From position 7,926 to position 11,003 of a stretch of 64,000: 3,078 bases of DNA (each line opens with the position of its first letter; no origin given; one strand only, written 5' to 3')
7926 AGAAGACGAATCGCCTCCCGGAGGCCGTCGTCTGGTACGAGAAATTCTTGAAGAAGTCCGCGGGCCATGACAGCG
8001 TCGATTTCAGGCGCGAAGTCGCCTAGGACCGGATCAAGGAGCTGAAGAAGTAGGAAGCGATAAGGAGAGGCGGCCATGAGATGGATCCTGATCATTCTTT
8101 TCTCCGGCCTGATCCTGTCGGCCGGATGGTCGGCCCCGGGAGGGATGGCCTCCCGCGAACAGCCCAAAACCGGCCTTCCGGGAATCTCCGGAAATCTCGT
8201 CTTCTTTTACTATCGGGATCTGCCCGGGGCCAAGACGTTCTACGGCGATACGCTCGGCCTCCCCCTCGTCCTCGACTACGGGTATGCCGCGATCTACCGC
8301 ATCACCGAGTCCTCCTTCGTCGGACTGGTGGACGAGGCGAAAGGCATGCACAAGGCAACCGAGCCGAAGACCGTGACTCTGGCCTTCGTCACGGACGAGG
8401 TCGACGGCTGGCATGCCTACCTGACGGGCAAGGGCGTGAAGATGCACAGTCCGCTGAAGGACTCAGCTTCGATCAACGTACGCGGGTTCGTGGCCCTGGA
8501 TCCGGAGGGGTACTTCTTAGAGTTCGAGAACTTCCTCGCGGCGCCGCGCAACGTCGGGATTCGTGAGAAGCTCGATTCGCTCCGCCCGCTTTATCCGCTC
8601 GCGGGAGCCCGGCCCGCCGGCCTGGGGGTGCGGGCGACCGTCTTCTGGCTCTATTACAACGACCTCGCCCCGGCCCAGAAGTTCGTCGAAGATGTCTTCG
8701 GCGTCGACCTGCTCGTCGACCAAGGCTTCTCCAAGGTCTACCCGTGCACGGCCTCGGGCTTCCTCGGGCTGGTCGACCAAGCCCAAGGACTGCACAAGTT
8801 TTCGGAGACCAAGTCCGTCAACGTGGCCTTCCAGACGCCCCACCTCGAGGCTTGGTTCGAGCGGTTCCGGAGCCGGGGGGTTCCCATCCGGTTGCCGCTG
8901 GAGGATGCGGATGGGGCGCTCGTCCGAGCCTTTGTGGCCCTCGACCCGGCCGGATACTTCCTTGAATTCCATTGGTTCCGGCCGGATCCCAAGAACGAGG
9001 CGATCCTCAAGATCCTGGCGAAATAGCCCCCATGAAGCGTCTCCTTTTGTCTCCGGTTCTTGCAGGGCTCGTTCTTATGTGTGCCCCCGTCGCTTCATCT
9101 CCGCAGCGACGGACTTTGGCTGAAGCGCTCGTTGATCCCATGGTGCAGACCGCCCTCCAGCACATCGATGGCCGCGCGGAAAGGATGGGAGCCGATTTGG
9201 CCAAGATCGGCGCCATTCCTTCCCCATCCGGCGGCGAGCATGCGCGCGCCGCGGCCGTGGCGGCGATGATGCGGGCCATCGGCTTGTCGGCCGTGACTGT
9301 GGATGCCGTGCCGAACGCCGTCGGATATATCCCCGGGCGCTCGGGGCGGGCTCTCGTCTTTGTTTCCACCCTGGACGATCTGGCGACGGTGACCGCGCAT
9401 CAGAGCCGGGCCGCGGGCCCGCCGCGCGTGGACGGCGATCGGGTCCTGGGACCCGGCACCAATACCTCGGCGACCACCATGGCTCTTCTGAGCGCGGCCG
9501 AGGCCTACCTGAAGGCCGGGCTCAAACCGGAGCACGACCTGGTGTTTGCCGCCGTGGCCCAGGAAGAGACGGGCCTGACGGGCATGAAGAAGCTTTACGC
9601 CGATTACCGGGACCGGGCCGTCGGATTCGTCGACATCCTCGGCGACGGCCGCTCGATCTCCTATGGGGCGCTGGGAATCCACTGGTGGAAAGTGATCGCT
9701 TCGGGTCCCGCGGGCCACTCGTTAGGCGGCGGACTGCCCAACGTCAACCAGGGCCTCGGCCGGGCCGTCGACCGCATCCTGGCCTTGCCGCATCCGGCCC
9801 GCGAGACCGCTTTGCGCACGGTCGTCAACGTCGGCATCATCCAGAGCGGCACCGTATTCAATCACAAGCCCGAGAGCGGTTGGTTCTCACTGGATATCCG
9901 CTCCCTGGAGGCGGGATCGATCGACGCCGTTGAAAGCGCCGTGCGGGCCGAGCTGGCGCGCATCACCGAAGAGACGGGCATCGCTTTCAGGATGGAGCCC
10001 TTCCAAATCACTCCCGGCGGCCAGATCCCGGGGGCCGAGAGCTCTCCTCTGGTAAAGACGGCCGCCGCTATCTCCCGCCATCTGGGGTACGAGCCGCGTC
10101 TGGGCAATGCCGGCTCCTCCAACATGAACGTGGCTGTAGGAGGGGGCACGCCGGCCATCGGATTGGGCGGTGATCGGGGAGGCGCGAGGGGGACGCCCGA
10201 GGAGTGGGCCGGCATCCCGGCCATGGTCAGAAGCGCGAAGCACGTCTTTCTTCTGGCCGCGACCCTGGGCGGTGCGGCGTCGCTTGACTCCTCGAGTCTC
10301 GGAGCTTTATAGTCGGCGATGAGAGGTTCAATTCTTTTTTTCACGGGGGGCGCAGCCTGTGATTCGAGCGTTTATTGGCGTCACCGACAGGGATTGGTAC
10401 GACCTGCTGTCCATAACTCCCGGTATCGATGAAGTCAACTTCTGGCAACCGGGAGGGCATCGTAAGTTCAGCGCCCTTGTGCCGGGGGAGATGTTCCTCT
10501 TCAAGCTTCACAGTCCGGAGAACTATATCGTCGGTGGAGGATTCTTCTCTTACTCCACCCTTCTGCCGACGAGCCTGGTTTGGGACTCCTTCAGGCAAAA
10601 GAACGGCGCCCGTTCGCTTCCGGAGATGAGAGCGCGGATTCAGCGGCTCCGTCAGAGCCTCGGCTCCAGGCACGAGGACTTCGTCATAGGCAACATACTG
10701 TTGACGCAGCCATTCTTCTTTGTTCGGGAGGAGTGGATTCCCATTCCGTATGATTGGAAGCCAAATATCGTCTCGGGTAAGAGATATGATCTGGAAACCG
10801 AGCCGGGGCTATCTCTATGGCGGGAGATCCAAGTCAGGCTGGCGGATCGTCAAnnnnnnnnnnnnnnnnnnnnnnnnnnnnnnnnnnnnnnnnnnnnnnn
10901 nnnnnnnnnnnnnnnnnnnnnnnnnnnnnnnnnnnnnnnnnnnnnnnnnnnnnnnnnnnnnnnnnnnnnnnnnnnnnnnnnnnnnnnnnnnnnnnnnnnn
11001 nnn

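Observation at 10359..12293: Tandem reader-domain::HNH nucleases: candidate two-gene modification-dependent defence islet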

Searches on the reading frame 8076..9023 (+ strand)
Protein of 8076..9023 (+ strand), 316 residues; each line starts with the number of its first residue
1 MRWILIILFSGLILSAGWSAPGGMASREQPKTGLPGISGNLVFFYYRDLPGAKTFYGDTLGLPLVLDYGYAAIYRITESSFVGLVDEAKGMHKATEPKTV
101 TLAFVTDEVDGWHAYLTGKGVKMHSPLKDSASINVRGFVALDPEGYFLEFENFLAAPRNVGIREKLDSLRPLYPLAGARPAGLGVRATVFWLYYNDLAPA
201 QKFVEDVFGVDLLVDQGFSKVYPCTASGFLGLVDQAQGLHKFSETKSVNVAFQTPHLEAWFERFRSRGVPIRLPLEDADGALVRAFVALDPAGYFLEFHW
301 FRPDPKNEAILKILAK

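Call 46: search_protein_families(library=pfam, proteins=[window:8076-9023:+], max_evalue=0.001)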
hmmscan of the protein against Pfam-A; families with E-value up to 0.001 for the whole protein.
window:8076-9023:+ (316 aa): 2 families
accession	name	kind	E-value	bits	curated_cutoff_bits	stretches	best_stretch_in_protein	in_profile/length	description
PF00903.31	Glyoxalase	-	6.7e-16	59.2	20.6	2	44-150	7-121/121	Glyoxalase/Bleomycin resistance protein/Dioxygenase superfamily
PF12681.13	Glyoxalase_2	-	0.00087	19.7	30.1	0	43-128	5-92/118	Glyoxalase-like domain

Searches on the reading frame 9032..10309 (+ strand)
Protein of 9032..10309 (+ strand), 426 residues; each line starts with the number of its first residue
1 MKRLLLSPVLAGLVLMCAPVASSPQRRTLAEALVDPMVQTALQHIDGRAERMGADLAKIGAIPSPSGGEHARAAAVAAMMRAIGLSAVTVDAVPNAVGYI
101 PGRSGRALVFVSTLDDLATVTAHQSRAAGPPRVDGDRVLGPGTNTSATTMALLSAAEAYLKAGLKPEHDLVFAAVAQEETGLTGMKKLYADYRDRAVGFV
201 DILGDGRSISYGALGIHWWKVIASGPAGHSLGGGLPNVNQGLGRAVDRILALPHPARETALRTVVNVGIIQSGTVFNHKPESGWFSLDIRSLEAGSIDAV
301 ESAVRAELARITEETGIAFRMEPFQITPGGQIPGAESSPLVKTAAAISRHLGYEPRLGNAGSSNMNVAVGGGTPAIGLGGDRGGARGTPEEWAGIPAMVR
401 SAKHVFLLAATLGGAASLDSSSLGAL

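Call 46: search_protein_families(library=pfam, proteins=[window:9032-10309:+], max_evalue=0.001)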
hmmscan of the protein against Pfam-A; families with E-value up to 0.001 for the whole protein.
window:9032-10309:+ (426 aa): 3 families
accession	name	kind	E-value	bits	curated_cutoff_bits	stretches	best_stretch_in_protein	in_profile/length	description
PF01546.33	Peptidase_M20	-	5.6e-08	33.4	24.6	1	136-405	26-200/206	Peptidase family M20/M25/M40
PF07687.19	M20_dimer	-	7.2e-08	32.8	21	1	212-313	2-104/107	Peptidase dimerisation domain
PF04389.22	Peptidase_M28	-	0.00019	21.7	21.3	1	97-189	3-77/193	Peptidase family M28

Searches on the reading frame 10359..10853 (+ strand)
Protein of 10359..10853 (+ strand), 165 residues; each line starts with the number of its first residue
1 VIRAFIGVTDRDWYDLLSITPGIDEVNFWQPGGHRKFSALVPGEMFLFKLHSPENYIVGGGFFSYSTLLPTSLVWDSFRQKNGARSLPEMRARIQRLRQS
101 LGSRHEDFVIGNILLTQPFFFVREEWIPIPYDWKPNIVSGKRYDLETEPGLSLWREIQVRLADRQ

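Call 77: search_protein_representatives(protein=window:10359-10853:+)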
Query: 165 residues. Proteins with E-value up to 0.001 (for the whole library): 2439; up to 1e-10: 1345; up to 1e-30: 172. The best 150 are listed.
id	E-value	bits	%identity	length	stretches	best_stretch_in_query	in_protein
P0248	1.5e-56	207.4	58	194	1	3-163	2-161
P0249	3.9e-55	202.9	54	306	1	2-162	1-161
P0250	2.1e-53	197.3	58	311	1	3-158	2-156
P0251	3.5e-52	193.2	56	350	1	3-165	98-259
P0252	4.8e-51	189.5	55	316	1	2-160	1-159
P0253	2.2e-50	187.4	89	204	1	73-165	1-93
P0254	2.8e-50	187.0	54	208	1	2-158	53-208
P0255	7.0e-50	185.8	56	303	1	4-160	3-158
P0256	1.0e-49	185.2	48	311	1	1-161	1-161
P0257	3.0e-48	180.4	50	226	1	4-162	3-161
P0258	4.8e-48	179.8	52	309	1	3-165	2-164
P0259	6.7e-48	179.3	53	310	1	1-161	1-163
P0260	9.5e-48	178.8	60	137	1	2-139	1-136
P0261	6.6e-47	176.1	52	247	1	4-161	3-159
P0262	1.0e-46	175.4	50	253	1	3-162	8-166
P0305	2.0e-39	151.7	48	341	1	2-163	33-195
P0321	1.6e-37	145.5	60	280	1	2-116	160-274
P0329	1.4e-36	142.4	44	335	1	6-161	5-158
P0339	1.0e-35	139.6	50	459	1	24-163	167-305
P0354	2.8e-34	135.0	48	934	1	2-150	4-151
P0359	5.9e-34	133.9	43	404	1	4-164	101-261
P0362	8.4e-34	133.4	43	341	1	4-164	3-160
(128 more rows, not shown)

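Call 78: search_protein_families(library=pfam, proteins=[P0354, P0339, P0359, P0251, P0305, P0362, P0329, P0321], max_evalue=0.001)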
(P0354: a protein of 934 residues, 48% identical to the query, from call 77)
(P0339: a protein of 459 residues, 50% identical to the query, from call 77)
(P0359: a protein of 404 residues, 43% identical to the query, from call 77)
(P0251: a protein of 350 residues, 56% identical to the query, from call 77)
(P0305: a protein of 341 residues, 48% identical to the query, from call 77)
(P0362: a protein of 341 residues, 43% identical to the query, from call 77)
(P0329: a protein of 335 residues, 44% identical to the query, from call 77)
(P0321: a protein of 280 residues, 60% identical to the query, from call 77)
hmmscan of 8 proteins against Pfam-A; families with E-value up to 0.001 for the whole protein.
P0354 (934 aa): 1 family
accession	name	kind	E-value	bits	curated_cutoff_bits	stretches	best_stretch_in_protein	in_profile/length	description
PF07693.20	KAP_NTPase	-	2.6e-28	99.6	20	2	615-799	152-285/293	KAP family P-loop domain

P0339 (459 aa): 0 families

P0359 (404 aa): 1 family
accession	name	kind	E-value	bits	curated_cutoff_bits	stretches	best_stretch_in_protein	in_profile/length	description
PF13391.12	HNH_2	-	5.5e-11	42.6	21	1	301-350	1-66/66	HNH endonuclease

P0251 (350 aa): 1 family
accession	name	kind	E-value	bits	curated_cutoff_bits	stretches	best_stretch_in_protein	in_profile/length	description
PF13391.12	HNH_2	-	3.7e-08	33.5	21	1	298-338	1-57/66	HNH endonuclease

P0305 (341 aa): 1 family
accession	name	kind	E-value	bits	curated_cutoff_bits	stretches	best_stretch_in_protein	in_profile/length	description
PF13391.12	HNH_2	-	3.5e-14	52.8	21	1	238-287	1-66/66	HNH endonuclease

P0362 (341 aa): 1 family
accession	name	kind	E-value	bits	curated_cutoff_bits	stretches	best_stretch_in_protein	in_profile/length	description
PF04471.18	Mrr_cat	-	2.1e-14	54.1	21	1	213-334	1-115/115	Restriction endonuclease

P0329 (335 aa): 2 families
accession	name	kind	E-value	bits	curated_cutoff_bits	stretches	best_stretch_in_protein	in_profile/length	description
PF04471.18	Mrr_cat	-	8.7e-27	94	21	1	218-314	3-97/115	Restriction endonuclease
PF22722.2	NA-iREase1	-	2.5e-09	37.5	27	1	224-311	1-85/106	NACHT-associated inactive Restriction Endonuclease 1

P0321 (280 aa): 0 families
